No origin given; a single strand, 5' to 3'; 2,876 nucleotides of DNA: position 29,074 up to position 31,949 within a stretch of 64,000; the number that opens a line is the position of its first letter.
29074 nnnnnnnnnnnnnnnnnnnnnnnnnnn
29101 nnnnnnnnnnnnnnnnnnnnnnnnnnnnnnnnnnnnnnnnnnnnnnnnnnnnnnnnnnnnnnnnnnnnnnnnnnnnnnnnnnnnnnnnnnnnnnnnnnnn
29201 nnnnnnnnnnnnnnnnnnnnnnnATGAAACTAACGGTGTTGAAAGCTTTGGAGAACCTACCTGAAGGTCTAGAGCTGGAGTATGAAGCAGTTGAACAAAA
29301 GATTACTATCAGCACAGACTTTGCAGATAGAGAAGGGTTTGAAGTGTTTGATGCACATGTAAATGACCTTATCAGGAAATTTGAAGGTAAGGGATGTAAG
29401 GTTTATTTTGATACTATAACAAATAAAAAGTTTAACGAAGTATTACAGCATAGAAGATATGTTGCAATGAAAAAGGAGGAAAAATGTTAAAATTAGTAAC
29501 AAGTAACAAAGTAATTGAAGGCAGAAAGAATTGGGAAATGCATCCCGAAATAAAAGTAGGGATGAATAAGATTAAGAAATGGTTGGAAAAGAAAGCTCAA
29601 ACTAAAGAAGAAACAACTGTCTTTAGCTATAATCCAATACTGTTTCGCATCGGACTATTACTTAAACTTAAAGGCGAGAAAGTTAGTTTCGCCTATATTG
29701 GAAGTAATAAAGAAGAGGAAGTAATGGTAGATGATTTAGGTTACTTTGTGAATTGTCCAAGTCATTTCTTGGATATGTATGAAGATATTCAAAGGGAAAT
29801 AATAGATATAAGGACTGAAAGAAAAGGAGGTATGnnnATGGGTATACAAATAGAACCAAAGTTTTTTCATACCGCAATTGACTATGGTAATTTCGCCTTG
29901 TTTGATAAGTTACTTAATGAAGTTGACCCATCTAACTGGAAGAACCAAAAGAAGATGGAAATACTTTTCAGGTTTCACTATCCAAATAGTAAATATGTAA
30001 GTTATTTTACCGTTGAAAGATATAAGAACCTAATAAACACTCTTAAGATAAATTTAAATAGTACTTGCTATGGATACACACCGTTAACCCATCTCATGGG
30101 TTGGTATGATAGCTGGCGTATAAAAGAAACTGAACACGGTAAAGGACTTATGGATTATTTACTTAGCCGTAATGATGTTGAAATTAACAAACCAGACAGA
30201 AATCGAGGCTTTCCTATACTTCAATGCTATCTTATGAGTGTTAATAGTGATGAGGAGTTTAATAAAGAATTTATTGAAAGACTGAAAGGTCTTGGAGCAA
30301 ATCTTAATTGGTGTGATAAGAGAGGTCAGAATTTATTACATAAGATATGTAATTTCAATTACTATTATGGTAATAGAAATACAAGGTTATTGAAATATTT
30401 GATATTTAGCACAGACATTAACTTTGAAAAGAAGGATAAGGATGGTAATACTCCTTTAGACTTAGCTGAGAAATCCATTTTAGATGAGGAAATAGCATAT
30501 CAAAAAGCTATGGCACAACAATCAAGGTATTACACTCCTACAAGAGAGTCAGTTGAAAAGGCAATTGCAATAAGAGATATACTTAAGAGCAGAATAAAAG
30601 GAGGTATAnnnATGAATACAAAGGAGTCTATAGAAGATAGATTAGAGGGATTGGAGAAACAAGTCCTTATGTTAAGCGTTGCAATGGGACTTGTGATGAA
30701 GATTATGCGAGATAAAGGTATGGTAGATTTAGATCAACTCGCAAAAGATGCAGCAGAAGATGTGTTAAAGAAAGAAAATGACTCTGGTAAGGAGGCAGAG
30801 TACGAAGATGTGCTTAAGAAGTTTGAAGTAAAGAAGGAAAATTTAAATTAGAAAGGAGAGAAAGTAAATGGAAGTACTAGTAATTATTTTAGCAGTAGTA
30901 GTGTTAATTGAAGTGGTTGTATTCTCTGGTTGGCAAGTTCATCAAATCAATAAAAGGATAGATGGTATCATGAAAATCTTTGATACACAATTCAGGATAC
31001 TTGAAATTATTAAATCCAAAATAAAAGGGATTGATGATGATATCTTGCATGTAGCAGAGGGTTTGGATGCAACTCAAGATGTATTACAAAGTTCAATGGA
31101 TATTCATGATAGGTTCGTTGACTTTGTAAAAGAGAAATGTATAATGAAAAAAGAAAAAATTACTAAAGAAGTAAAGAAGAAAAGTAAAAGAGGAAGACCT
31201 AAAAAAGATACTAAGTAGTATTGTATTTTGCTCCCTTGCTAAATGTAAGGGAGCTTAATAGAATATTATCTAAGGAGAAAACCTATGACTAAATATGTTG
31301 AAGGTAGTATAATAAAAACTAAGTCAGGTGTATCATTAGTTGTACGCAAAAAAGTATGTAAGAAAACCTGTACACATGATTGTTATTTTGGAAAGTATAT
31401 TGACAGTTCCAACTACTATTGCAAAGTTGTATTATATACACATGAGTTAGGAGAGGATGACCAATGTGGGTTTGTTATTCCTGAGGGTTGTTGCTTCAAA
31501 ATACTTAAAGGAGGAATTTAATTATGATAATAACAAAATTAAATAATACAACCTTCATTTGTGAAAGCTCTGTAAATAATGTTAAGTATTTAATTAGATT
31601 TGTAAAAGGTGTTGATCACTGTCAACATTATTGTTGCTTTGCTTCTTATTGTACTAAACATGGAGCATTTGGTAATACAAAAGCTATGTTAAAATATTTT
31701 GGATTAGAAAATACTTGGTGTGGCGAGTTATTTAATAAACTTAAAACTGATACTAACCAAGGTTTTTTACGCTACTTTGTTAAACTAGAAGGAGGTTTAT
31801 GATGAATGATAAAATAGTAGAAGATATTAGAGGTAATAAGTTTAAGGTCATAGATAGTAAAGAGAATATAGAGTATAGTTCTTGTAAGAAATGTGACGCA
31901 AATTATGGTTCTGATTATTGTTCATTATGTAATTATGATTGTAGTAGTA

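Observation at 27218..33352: Array of about 20 translationally coupled micro-genes, mostly paralogous Cys-rich proteins, each ending in GG[V/I/L]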

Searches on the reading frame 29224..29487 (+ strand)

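Call 11: search_protein_families(library=pfam, max_evalue=0.1, proteins=[window:29224-29487:+])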
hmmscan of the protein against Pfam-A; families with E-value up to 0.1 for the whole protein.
window:29224-29487:+ (88 aa): 3 families
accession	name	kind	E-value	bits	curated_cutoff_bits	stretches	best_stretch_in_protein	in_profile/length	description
PF19962.4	EAD9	-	0.0077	16.4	25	1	5-37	7-39/62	Effector-associated domain 9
PF17420.7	GP17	-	0.028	15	25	0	19-88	19-85/98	Superinfection exclusion gene product 17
PF15922.10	YjeJ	-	0.093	12.4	27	0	50-80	241-271/283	YjeJ-like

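Call 78: search_protein_families(library=phrogs, max_evalue=0.001, proteins=[window:29224-29487:+])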
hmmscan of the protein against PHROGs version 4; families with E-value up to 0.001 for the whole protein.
window:29224-29487:+ (88 aa): 0 families

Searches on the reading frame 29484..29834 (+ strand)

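Call 11: search_protein_families(library=pfam, max_evalue=0.1, proteins=[window:29484-29834:+])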
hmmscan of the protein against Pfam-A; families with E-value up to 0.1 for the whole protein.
window:29484-29834:+ (117 aa): 1 family
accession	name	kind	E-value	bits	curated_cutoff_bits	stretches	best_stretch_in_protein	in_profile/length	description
PF09172.16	Vit_open_b-sht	-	0.039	13.6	23.7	1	16-104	101-176/303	Vitellinogen, open beta-sheet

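Call 78: search_protein_families(library=phrogs, max_evalue=0.001, proteins=[window:29484-29834:+])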
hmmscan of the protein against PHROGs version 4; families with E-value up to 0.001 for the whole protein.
window:29484-29834:+ (117 aa): 0 families

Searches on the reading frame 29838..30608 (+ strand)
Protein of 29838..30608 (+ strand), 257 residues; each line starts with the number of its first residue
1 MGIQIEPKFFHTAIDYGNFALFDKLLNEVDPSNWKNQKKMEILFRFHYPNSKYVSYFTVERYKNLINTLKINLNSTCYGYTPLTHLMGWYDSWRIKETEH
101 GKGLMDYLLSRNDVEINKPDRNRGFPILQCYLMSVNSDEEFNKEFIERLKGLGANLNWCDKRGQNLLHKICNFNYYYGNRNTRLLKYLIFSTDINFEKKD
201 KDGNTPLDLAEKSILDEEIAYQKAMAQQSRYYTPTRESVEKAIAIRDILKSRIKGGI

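Call 11: search_protein_families(library=pfam, max_evalue=0.1, proteins=[window:29838-30608:+])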
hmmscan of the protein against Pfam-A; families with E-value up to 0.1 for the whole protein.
window:29838-30608:+ (257 aa): 5 families
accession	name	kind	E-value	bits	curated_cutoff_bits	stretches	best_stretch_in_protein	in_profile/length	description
PF12796.13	Ank_2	-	5.3e-09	37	27.3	1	142-211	9-68/90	Ankyrin repeats (3 copies)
PF13637.12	Ank_4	-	0.00022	21.9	22.7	0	181-210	9-37/50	Ankyrin repeats (many copies)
PF13857.12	Ank_5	-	0.00027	21.7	27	0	10-31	20-47/56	Ankyrin repeats (many copies)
PF00023.36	Ank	-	0.00088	19.9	21.1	0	163-195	2-29/33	Ankyrin repeat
PF13606.12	Ank_3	-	0.0059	17.4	22.3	0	10-27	6-23/30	Ankyrin repeat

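Call 78: search_protein_families(library=phrogs, max_evalue=0.001, proteins=[window:29838-30608:+])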
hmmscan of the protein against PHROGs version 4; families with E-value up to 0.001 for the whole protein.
window:29838-30608:+ (257 aa): 0 families

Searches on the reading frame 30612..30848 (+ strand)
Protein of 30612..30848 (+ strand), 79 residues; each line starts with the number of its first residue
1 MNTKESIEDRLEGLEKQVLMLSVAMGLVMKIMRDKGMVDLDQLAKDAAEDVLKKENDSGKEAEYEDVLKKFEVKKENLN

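Call 11: search_protein_families(library=pfam, max_evalue=0.1, proteins=[window:30612-30848:+])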
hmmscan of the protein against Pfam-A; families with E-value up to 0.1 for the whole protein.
window:30612-30848:+ (79 aa): 3 families
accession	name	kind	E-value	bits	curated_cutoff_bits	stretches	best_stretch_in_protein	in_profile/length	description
PF23923.1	DUF7262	-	0.0047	17.8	27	1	18-62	17-61/132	Family of unknown function (DUF7262)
PF11471.13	Sugarporin_N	-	0.032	14.9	25.7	1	6-17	1-12/31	Maltoporin periplasmic N-terminal extension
PF24075.1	DUF7367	-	0.037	15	27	1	31-69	2-45/101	Domain of unknown function (DUF7367)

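Call 78: search_protein_families(library=phrogs, max_evalue=0.001, proteins=[window:30612-30848:+])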
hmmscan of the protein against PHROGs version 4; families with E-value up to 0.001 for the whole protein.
window:30612-30848:+ (79 aa): 0 families

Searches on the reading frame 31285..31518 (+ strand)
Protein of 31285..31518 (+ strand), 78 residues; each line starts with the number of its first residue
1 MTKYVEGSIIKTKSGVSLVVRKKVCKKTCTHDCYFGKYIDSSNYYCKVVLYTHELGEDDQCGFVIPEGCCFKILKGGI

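Call 8: search_protein_families(library=pfam, max_evalue=1, proteins=[window:31285-31518:+])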
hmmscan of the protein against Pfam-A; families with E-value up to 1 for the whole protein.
window:31285-31518:+ (78 aa): 0 families

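Call 9: search_protein_families(library=phrogs, max_evalue=1, proteins=[window:31285-31518:+])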
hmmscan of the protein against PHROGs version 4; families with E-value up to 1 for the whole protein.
window:31285-31518:+ (78 aa): 1 family
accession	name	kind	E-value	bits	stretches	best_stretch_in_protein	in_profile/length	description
phrog_29148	-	unknown function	0.29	12.1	0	7-31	29-52/67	-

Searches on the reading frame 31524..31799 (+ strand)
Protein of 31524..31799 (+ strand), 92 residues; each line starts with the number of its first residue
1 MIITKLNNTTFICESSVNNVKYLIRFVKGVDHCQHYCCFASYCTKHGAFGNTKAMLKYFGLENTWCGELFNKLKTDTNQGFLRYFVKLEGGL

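Call 8: search_protein_families(library=pfam, max_evalue=1, proteins=[window:31524-31799:+])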
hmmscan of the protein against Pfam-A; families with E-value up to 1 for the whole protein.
window:31524-31799:+ (92 aa): 0 families

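Call 9: search_protein_families(library=phrogs, max_evalue=1, proteins=[window:31524-31799:+])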
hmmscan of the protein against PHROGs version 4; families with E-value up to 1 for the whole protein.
window:31524-31799:+ (92 aa): 2 families
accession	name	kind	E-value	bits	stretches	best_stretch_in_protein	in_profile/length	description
phrog_9845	-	unknown function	0.13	13.3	1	54-78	54-78/94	-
phrog_791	-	unknown function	0.33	11.4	1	17-54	104-142/227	-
